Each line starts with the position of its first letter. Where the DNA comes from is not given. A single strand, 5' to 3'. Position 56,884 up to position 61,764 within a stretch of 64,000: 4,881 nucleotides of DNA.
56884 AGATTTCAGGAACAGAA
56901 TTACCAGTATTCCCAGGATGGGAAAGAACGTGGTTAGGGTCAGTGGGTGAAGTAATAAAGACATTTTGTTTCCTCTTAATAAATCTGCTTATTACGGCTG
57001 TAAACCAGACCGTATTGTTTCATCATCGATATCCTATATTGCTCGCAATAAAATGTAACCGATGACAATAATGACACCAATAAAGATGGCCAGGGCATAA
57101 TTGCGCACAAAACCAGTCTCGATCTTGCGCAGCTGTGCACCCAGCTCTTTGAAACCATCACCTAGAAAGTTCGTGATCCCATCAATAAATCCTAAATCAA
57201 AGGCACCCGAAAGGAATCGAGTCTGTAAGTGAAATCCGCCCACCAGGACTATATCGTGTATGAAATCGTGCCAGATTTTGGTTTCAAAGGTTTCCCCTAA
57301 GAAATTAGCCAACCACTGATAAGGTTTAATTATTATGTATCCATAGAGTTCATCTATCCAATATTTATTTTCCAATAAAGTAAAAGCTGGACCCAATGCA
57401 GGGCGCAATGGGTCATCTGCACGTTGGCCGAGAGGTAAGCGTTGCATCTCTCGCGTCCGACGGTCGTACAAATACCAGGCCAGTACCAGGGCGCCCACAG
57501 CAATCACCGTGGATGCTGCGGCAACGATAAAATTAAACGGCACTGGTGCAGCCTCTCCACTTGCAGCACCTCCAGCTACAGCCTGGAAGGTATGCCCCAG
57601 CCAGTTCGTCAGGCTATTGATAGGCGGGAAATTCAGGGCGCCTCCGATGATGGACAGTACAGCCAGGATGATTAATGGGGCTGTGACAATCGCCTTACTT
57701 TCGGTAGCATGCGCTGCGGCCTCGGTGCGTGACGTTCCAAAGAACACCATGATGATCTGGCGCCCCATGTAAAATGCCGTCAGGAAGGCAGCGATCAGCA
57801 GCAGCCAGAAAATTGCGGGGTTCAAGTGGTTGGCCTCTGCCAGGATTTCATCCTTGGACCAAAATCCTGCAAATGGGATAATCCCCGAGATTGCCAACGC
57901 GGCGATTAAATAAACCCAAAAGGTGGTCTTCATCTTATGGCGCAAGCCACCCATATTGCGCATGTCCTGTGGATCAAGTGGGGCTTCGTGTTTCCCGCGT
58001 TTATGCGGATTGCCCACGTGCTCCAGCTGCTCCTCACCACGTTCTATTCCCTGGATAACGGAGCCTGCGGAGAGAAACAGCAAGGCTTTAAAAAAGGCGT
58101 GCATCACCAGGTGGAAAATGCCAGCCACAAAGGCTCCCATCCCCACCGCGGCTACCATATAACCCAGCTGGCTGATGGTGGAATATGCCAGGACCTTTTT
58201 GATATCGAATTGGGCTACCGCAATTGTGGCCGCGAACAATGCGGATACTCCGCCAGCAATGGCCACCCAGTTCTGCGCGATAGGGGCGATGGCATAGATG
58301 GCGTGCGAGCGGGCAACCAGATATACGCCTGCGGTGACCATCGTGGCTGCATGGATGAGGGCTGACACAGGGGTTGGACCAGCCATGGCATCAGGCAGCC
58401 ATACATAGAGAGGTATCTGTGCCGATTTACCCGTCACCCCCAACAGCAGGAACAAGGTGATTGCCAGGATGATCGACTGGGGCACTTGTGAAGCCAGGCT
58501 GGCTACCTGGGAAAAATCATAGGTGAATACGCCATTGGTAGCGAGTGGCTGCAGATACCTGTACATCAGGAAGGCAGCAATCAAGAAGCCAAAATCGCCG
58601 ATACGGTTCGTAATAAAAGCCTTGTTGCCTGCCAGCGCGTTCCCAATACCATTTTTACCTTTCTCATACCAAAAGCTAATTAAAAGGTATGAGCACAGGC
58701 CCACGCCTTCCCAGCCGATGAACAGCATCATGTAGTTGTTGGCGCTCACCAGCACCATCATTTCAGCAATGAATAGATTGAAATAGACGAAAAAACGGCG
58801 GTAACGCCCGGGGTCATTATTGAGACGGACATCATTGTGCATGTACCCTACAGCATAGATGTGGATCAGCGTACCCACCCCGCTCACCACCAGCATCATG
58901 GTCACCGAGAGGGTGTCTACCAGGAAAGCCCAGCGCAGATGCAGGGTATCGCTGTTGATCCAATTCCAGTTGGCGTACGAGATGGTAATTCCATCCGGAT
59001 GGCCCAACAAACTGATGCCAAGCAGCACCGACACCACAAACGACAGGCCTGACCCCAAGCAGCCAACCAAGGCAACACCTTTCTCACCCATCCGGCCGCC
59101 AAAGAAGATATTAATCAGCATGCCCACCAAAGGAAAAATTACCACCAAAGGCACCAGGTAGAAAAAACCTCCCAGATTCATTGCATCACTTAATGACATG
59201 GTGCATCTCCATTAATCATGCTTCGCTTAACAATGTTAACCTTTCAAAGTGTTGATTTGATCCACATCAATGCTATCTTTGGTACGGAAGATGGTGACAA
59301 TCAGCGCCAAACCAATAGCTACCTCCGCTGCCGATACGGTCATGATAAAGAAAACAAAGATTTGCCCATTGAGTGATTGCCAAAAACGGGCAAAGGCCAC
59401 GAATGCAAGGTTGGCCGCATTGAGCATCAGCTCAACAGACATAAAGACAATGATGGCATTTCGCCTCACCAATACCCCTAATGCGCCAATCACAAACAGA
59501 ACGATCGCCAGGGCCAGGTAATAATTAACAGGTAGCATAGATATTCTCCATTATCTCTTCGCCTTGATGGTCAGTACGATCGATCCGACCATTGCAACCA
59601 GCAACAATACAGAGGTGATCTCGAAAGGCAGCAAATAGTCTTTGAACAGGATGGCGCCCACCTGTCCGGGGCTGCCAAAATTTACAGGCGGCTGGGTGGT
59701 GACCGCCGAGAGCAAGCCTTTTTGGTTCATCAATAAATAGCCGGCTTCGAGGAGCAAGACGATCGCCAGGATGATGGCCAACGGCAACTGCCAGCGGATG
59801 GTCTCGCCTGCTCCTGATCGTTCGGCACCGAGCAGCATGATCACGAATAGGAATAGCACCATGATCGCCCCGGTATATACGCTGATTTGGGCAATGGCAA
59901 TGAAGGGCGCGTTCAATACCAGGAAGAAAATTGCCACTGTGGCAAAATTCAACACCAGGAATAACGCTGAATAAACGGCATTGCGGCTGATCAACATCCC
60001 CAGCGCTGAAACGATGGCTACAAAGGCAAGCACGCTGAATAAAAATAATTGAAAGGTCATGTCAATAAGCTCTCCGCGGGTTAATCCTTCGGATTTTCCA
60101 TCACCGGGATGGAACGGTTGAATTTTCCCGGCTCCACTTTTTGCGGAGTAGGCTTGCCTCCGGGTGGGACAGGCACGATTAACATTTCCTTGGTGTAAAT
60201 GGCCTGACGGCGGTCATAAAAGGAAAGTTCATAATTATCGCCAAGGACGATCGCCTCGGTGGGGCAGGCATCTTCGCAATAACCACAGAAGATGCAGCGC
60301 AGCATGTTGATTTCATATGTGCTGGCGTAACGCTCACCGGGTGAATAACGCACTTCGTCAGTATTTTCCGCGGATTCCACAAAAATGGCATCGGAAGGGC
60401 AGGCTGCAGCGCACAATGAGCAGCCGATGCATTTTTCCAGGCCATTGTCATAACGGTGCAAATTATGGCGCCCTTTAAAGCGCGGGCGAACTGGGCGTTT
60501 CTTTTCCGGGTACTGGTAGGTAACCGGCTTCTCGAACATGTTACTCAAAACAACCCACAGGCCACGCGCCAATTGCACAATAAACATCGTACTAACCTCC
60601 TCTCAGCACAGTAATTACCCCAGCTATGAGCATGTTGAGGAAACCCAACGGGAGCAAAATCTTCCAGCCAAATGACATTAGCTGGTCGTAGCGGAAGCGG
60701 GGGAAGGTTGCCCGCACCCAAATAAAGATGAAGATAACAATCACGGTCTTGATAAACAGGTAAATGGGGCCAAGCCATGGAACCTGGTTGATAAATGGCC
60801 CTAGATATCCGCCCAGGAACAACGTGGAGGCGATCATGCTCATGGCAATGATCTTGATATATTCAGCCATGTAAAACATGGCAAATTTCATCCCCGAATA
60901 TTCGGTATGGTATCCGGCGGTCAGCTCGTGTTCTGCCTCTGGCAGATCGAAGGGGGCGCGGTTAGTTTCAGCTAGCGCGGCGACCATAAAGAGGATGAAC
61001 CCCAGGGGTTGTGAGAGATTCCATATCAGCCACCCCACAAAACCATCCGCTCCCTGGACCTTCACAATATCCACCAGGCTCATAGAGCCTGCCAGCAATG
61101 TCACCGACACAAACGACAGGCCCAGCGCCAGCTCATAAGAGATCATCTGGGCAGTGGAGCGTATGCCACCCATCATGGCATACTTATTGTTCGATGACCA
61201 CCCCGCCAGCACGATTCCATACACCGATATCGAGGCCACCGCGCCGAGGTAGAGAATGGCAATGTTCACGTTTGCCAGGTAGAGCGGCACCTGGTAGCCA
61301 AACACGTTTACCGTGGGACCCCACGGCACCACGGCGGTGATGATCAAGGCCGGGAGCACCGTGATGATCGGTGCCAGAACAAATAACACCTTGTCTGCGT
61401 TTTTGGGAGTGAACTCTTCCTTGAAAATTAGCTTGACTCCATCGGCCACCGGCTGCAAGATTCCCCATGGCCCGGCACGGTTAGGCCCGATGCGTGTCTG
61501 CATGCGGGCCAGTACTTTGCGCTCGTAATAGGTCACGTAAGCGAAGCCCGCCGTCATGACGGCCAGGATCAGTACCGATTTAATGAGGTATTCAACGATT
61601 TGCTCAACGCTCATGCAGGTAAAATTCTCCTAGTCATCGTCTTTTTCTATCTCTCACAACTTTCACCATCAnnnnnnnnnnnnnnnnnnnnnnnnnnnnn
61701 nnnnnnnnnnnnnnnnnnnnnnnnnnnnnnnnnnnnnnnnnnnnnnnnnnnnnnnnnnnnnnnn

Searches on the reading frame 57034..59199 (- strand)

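Call 52: search_protein_families(library=pfam, proteins=[window:57034-59199:-], max_evalue=0.00001)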
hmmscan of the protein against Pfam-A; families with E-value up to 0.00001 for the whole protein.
window:57034-59199:- (721 aa): 2 families
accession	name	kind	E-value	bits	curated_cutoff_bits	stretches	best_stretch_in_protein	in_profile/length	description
PF00361.26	Proton_antipo_M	-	1.7e-70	238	21.5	1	153-474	1-294/294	NADH:quinone oxidoreductase/Mrp antiporter, TM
PF00662.26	Proton_antipo_N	-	3.7e-19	68.8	24.5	1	80-137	1-51/51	NADH-Ubiquinone oxidoreductase (complex I), chain 5 N-terminus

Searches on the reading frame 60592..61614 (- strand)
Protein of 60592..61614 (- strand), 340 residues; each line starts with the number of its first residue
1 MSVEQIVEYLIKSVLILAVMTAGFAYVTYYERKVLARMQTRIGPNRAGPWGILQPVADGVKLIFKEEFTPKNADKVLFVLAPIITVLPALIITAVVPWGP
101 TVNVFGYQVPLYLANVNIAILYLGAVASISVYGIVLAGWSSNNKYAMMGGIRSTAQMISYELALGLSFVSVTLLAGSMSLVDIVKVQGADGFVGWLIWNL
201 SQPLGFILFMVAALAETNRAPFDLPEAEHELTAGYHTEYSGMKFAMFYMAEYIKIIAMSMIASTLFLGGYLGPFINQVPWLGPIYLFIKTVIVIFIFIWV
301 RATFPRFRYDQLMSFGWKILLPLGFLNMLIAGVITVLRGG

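Call 52: search_protein_families(library=pfam, proteins=[window:60592-61614:-], max_evalue=0.00001)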
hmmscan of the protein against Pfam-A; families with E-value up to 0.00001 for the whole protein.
window:60592-61614:- (340 aa): 1 family
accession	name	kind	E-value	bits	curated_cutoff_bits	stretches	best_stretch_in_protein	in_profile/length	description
PF00146.26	NADHdh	-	2.9e-125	418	27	1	12-331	2-297/298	NADH dehydrogenase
